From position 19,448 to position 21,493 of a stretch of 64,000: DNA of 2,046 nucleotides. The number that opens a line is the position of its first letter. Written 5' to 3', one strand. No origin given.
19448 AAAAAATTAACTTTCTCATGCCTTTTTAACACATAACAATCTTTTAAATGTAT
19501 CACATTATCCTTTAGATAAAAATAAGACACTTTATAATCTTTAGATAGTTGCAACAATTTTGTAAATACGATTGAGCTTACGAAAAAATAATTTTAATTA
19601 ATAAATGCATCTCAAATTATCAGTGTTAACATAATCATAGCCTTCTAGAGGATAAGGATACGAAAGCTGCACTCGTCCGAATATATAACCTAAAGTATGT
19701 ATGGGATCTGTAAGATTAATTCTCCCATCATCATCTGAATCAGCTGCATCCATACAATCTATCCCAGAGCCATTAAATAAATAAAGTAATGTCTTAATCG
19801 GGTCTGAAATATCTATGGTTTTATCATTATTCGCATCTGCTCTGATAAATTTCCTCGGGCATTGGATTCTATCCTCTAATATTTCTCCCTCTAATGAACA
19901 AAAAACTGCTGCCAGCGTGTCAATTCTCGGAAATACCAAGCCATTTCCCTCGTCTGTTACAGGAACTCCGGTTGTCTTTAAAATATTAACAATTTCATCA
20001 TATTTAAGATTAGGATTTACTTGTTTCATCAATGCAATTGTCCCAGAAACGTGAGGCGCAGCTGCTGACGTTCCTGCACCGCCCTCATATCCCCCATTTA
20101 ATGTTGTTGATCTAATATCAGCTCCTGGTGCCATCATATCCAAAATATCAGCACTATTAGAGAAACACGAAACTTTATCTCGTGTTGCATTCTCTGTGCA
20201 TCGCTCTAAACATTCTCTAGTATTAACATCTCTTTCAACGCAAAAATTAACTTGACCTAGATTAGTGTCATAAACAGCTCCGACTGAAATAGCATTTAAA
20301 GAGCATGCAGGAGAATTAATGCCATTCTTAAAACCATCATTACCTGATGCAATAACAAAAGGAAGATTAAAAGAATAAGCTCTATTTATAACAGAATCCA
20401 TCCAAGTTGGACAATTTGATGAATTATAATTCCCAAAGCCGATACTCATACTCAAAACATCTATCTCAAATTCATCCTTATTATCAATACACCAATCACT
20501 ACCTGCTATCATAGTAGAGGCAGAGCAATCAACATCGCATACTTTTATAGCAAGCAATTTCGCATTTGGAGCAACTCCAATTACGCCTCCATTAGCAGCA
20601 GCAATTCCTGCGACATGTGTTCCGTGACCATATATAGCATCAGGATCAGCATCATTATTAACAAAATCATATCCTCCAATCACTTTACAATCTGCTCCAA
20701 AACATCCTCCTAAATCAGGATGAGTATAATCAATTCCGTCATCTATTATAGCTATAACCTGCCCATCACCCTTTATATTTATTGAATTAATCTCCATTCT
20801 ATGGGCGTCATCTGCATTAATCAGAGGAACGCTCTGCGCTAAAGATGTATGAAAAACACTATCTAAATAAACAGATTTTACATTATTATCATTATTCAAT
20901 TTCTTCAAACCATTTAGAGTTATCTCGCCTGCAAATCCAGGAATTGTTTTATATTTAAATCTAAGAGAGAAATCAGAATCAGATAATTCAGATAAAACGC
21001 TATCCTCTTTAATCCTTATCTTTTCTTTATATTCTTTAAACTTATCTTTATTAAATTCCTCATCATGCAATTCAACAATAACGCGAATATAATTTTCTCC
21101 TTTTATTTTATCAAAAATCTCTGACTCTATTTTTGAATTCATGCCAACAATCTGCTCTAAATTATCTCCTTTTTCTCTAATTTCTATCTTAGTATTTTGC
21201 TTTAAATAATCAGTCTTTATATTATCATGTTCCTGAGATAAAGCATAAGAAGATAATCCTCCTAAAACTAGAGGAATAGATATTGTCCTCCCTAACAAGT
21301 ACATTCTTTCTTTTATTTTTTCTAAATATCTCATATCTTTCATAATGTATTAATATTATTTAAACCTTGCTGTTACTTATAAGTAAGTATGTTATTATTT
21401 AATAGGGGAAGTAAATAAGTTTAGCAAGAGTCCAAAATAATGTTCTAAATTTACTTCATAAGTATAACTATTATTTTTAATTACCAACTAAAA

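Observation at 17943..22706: Secreted protease cluster with dockerin-like modules and a shared W-rich C-terminal tail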

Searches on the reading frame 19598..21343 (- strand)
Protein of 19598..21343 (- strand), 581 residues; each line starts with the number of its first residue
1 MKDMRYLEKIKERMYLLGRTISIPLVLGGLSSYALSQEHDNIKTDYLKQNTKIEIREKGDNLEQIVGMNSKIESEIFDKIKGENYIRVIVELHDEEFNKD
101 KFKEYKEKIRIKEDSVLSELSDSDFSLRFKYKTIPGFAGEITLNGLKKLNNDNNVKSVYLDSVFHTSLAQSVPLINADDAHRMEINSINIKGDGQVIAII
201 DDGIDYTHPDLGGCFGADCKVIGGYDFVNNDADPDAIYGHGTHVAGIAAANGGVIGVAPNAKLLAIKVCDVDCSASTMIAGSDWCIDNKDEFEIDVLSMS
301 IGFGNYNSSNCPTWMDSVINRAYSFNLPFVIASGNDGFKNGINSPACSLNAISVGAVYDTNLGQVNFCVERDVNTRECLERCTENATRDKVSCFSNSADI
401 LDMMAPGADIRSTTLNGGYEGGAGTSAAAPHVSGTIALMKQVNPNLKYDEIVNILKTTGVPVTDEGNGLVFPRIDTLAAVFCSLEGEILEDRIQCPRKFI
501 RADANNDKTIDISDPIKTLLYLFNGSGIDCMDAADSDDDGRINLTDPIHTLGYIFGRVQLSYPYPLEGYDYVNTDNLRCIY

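Call 3: search_protein_families(library=pfam, proteins=[window:19598-21343:-], max_evalue=1)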
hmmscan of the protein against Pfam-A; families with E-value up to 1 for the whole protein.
window:19598-21343:- (581 aa): 3 families
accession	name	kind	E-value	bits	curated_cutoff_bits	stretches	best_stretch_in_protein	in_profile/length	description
PF00082.27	Peptidase_S8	-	1.1e-45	156.7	21.8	1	192-459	1-273/288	Subtilase family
PF05922.21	Inhibitor_I9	-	2.4e-05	25.4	21.2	1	88-166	2-81/82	Peptidase inhibitor I9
PF13499.12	EF-hand_7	-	0.16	12.8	30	1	497-546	6-61/67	EF-hand domain pair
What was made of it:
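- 19598..21343 (-): p2: 581-aa secreted subtilase. Order of parts: signal peptide, I9 propeptide (aa 88-166), S8 catalytic domain (aa 192-459), C-terminal dockerin. Pfam Peptidase_S8 156.7 bits, Inhibitor_I9 25.4 bits (call 3).
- On Subtilase S8: p2: 156.7 bits and 25.4 bits (call 3).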

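Call 6: search_protein_families(library=ncbifam, proteins=[window:19598-21343:-], max_evalue=1)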
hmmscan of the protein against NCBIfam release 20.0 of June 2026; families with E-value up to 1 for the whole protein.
window:19598-21343:- (581 aa): 8 families
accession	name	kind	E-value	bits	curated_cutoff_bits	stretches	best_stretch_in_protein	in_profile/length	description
TIGR03921.1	T7SS_mycosin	equivalog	6.5e-29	101.1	278.75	2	191-360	11-185/353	type VII secretion-associated serine protease mycosin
NF040809.1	germ_prot_CspBA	exception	7.2e-12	43.8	1250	3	52-235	520-693/1099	bifunctional germination protease/germinant receptor pseudoprotease CspBA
NF051851.1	AtpSerPepEprS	equivalog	1.1e-09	36.9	1700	2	403-459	281-337/988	autotransporter serine peptidase EprS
NF040808.2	CspC_non_triad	exception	4e-09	35.4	675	2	168-211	70-114/556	bile acid germinant receptor pseudoprotease CspC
NF040553.1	SGO_0316_fam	subfamily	7.1e-09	33.9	1400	2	402-442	670-710/1486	SGO_0316/SGO_0317 family LPXTG-anchored serine peptidase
NF033595.1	denti_PrtP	equivalog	1.6e-08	33.7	300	2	387-461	398-480/606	dentilisin complex serine proteinase subunit PrtP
NF049966.1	QH_SP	equivalog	2.1e-06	27.3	165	2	197-305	2-99/219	subtilisin-like serine protease QhpE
TIGR03895.1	protease_PatA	subfamily_domain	0.00096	18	421.05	1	399-439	136-176/606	PatA/PatG family cyanobactin maturation protease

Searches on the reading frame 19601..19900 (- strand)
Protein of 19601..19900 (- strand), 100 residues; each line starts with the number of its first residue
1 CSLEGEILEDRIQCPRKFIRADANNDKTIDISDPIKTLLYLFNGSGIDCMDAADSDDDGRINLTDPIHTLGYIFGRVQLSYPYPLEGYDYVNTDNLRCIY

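Call 12: search_protein_families(library=pfam, proteins=[window:19601-19900:-], max_evalue=10)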
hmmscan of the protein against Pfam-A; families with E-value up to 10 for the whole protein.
seq(100 aa): 5 families
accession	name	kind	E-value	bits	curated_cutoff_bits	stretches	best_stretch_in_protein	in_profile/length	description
PF13499.12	EF-hand_7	-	0.0021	18.8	30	1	16-65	6-61/67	EF-hand domain pair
PF00036.39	EF-hand_1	-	0.47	10.6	25.4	1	49-63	5-19/29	EF hand domain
PF13405.12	EF-hand_6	-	1.3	9.4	25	0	50-64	6-20/30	EF-hand domain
PF13202.12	EF-hand_5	-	1.6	8.8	25.9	1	48-62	3-17/25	EF hand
PF00404.24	Dockerin_1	-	9.8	6.9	22.9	0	21-33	2-14/57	Dockerin type I domain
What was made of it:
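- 19607..19849 (-): p2 C-terminal 'type B' dockerin (aa 499-579): two Ca loops, two conserved Cys, and a PxPxP...C extension. Fails Pfam Dockerin_1 (6.9 bits, call 12).
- On Dockerin type I (PF00404): p2 module, aa 499-579: EF-hand_7 scores 18.8 bits, below its cut-off of 30 (call 12).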

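Call 62: find_homologous_proteins(query=window:19601-19879:-, max_evalue=0.001)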
Query seq(93 aa): 1 candidates shared short words with the query, none scored E <= 0.001.
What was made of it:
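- Tried and rejected: Searching the same index with the p2 dockerin module alone gave 1 candidate and no hit (call 62).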

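Call 64: search_solved_structures(query=A4, max_evalue=1, show_alignments=2)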
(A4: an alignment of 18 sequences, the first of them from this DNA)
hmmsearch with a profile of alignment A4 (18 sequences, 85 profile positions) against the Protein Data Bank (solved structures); distinct sequences matched with E-value up to 1: 27.
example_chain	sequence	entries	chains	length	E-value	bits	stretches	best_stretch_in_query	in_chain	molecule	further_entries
4fl4_A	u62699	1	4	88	8.6e-06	29.1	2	4-60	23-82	Glycoside hydrolase family 9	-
1daq_A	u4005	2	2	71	9e-06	29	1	4-65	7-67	ENDOGLUCANASE SS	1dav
2mte_A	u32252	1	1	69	1e-05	28.9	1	4-65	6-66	Cellulose 1,4-beta-cellobiosidase (reducing end) CelS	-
2y3n_B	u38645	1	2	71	8.7e-05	25.9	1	2-58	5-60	CELLULOSOMAL FAMILY-48 PROCESSIVE GLYCOSIDE HYDROLASE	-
4zcu_A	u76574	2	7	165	0.00046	23.5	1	1-60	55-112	Calcium-binding mitochondrial carrier protein SCaMC-1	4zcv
5m2o_B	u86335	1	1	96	0.00055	23.3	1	4-60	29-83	Group I Dockerin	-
4n5x_A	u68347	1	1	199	0.00082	22.7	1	1-59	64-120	Calcium-binding mitochondrial carrier protein SCaMC-1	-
3ul4_B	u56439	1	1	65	0.0014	22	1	3-57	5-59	Cellulosome enzyme, dockerin type I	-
5m2s_B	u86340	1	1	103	0.01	19.2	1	4-25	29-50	Doc8: Type I dockerin repeat domain from family 9 glycoside hydrolase WP_009982745[Ruminoc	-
5lxv_B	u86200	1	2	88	0.027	17.9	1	3-65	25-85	Carbohydrate-binding protein WP_009985128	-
4cj0_A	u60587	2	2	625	0.065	16.7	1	4-59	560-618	ENDOGLUCANASE D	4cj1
2yik_A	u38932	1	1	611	0.065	16.7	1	3-57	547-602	ENDOGLUCANASE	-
1clc_A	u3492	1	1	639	0.067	16.6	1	4-59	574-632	ENDOGLUCANASE CELD; EC: 3.2.1.4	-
2lvi_A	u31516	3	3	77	0.086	16.3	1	1-52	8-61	Polcalcin Phl p 7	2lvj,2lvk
4dh2_B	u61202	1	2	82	0.087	16.3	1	37-83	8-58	Dockerin type 1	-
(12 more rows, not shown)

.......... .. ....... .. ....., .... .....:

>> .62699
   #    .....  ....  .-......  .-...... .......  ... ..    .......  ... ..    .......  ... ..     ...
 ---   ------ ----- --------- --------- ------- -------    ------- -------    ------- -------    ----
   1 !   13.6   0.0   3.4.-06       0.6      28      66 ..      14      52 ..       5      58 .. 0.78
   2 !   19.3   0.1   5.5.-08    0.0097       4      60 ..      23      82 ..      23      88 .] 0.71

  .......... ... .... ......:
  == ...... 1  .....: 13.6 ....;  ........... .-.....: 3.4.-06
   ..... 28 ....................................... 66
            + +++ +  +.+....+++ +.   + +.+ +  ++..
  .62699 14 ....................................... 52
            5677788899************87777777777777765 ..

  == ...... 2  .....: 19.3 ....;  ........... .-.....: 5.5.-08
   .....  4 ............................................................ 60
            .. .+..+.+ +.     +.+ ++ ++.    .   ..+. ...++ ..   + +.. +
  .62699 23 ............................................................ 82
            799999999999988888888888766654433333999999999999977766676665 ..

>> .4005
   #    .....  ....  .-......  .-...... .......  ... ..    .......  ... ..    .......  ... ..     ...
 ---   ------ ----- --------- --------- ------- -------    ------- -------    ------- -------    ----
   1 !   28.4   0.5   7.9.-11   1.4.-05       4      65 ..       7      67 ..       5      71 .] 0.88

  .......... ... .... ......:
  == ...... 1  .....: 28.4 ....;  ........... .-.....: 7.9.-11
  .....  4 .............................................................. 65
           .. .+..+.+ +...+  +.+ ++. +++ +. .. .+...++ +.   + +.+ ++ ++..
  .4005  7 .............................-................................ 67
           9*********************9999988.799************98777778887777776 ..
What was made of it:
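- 19607..19849 (-): A profile of the subclass hits solved type I dockerins at E 9e-6 (call 64).
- On Dockerin fold: p2 module, aa 499-579: The subclass profile hits 4fl4, 1daq and 2mte at E about 9e-6 across both repeats (call 64).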

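Call 79: predict_structure(alignment_id=A5)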
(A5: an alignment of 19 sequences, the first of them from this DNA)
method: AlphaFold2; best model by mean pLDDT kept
length: 83 residues; sequences in the alignment: 19
mean_pLDDT: 92.2   pTM: 0.83
mean pLDDT of the five models: 92.2, 92.1, 91.8, 90.6, 90.2
residues with pLDDT >= 90: 66; 70-90: 13; 50-70: 4; < 50: 0
segments of 3 or more residues with pLDDT < 50: none
pLDDT, mean of each block of 10 residues (from residue 1): 95 98 95 94 96 98 92 75 71
secondary structure, 60 per line:
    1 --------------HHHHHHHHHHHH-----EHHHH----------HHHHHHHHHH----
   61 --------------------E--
elements in order: H15-26 H33-36 H47-56
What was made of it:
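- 19607..19849 (-): AF2 pLDDT is 92.2 (call 79).
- On Dockerin fold: p2 module, aa 499-579: AF2 pLDDT 92.2, pTM 0.83 (call 79).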

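Call 81: fold_search(model_id=the predicted structure, library=pdb)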
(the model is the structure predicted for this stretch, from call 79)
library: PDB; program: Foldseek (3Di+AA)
matches with E <= 10: 31; with E <= 0.001: 0
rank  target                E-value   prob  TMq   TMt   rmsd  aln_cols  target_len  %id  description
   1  4uyq_B                5.9e-03  1.00  0.67  0.76   1.5        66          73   26  High resolution structure of the third cohesin ScaC in complex with the ScaB dockerin with a mutation in the C-termina (released 2015-04-15)
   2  2mte_MODEL_1_A        6.7e-03  1.00  0.66  0.78   1.4        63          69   32  Solution structure of Doc48S (released 2014-10-15)
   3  5m2o_B                9.4e-03  1.00  0.68  0.76   1.6        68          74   25  R. flavefaciens' third ScaB cohesin in complex with a group 1 dockerin (released 2017-07-05)
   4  5m2s_B                9.4e-03  1.00  0.65  0.69   1.8        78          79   23  R. flavefaciens' third ScaB cohesin in complex with a group 1 dockerin (released 2017-07-05)
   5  4uyp_B                2.0e-02  1.00  0.68  0.77   1.4        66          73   24  High resolution structure of the third cohesin ScaC in complex with the ScaB dockerin with a mutation in the N-termina (released 2015-04-15)
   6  8x39_B                2.6e-02  1.00  0.68  0.43   3.7        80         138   24  Crystal structure of cellulosomal double-dockerin module of Clo1313_0689 from Clostridium thermocellum (released 2024-04-03)
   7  3ul4_B                2.8e-02  1.00  0.66  0.85   1.5        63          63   30  Crystal structure of Coh-OlpA(Cthe_3080)-Doc918(Cthe_0918) complex: A novel type I Cohesin-Dockerin complex from Clost (released 2012-11-28)
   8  4fl4_A                2.8e-02  1.00  0.64  0.76   1.7        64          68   23  Scaffoldin conformation and dynamics revealed by a ternary complex from the Clostridium thermocellum cellulosome (released 2012-06-27)
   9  8x39_A                2.8e-02  1.00  0.68  0.44   3.5        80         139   24  Crystal structure of cellulosomal double-dockerin module of Clo1313_0689 from Clostridium thermocellum (released 2024-04-03)
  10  5lxv_B                3.0e-02  1.00  0.63  0.78   1.9        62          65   27  Crystal structure of Ruminococcus flavefaciens scaffoldin C cohesin in complex with a dockerin from an uncharacterized (released 2016-10-19)
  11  4fl4_G                3.0e-02  1.00  0.64  0.77   1.9        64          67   23  Scaffoldin conformation and dynamics revealed by a ternary complex from the Clostridium thermocellum cellulosome (released 2012-06-27)
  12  4dh2_D                3.2e-02  1.00  0.67  0.78   1.7        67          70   22  Crystal structure of Coh-OlpC(Cthe_0452)-Doc435(Cthe_0435) complex: A novel type I Cohesin-Dockerin complex from Clost (released 2012-11-28)
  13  8x3a_MODEL_1_A        3.4e-02  1.00  0.63  0.36   2.0        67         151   28  Solution NMR structure of cellulosomal double-dockerin module of Clo1313_0689 from Clostridium thermocellum (released 2024-04-03)
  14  4dh2_B                3.6e-02  1.00  0.69  0.78   2.8        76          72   21  Crystal structure of Coh-OlpC(Cthe_0452)-Doc435(Cthe_0435) complex: A novel type I Cohesin-Dockerin complex from Clost (released 2012-11-28)
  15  5nrk_B                4.5e-02  1.00  0.65  0.78   1.9        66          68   23  Crystal structure of the sixth cohesin from Acetivibrio cellulolyticus' scaffoldin B in complex with Cel5 dockerin S15 (released 2018-01-31)
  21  4fl4_D                1.4e-01  0.99  0.62  0.77   1.8        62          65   26  Scaffoldin conformation and dynamics revealed by a ternary complex from the Clostridium thermocellum cellulosome (released 2012-06-27)
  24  4fl4_J                2.1e-01  0.98  0.64  0.79   1.7        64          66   22  Scaffoldin conformation and dynamics revealed by a ternary complex from the Clostridium thermocellum cellulosome (released 2012-06-27)
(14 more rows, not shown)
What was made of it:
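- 19607..19849 (-): 30 of 31 Foldseek PDB matches are dockerins, rmsd mostly 1.4-1.9 A (call 81).
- On Dockerin fold: p2 module, aa 499-579: 30 of 31 Foldseek matches are dockerins, with target-normalised TM mostly 0.75-0.85 (call 81).
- Closest known: Type I dockerin modules. Same: The p2 model superposes on solved dockerins at 1.4-1.9 A rmsd (calls 12, 81).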
